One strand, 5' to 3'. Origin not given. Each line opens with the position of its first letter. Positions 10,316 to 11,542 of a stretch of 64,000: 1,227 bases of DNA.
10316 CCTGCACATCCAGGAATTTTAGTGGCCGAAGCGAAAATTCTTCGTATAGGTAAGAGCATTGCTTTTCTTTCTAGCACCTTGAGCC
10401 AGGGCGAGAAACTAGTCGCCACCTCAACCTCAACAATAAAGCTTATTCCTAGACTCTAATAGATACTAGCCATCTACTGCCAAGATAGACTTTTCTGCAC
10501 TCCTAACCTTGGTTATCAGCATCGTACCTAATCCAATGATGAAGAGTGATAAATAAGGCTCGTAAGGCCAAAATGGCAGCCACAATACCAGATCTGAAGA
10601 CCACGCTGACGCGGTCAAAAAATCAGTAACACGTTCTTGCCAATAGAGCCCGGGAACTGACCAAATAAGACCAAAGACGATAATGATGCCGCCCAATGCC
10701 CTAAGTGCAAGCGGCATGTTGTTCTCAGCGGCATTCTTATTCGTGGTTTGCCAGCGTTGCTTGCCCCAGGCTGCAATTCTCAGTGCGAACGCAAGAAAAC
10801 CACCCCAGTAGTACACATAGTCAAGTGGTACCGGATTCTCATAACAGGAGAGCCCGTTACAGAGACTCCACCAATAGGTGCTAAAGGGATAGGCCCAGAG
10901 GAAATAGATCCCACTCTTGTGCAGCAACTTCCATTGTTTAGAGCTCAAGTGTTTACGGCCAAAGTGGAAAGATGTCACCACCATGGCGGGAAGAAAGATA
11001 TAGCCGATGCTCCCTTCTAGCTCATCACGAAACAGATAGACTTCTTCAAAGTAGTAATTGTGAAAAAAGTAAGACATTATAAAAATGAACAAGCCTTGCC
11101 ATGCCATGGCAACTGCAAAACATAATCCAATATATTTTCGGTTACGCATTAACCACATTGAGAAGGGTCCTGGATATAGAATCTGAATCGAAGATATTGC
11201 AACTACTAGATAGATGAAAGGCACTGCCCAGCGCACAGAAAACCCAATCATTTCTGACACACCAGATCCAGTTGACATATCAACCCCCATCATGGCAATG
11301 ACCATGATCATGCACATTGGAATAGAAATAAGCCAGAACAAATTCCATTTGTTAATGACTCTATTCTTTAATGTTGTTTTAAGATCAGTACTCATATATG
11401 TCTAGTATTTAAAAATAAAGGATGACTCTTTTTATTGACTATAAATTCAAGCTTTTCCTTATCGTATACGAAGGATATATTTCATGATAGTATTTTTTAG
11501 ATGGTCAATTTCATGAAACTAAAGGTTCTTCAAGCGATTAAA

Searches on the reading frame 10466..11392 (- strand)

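Call 3: search_protein_families(library=pfam, proteins=[window:10466-11392:-], max_evalue=1)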
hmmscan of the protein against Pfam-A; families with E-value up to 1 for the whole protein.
window:10466-11392:- (308 aa): 1 family
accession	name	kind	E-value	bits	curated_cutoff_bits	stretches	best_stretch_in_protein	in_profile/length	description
PF03388.20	Lectin_leg-like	-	0.13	12.1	24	1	52-112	58-116/230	Legume-like lectin family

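Call 4: search_protein_families(library=ncbifam, proteins=[window:10466-11392:-], max_evalue=1)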
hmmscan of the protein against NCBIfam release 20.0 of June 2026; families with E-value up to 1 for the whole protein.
window:10466-11392:- (308 aa): 2 families
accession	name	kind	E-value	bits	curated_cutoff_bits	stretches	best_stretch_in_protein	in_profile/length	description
NF003831.1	PRK05419.1-2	equivalog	1.6e-06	27.7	130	1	7-182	4-173/212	protein-methionine-sulfoxide reductase heme-binding subunit MsrQ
NF040998.1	MamZ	equivalog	0.039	12.4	650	1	11-161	428-580/633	magnetosome biogenesis transporter MamZ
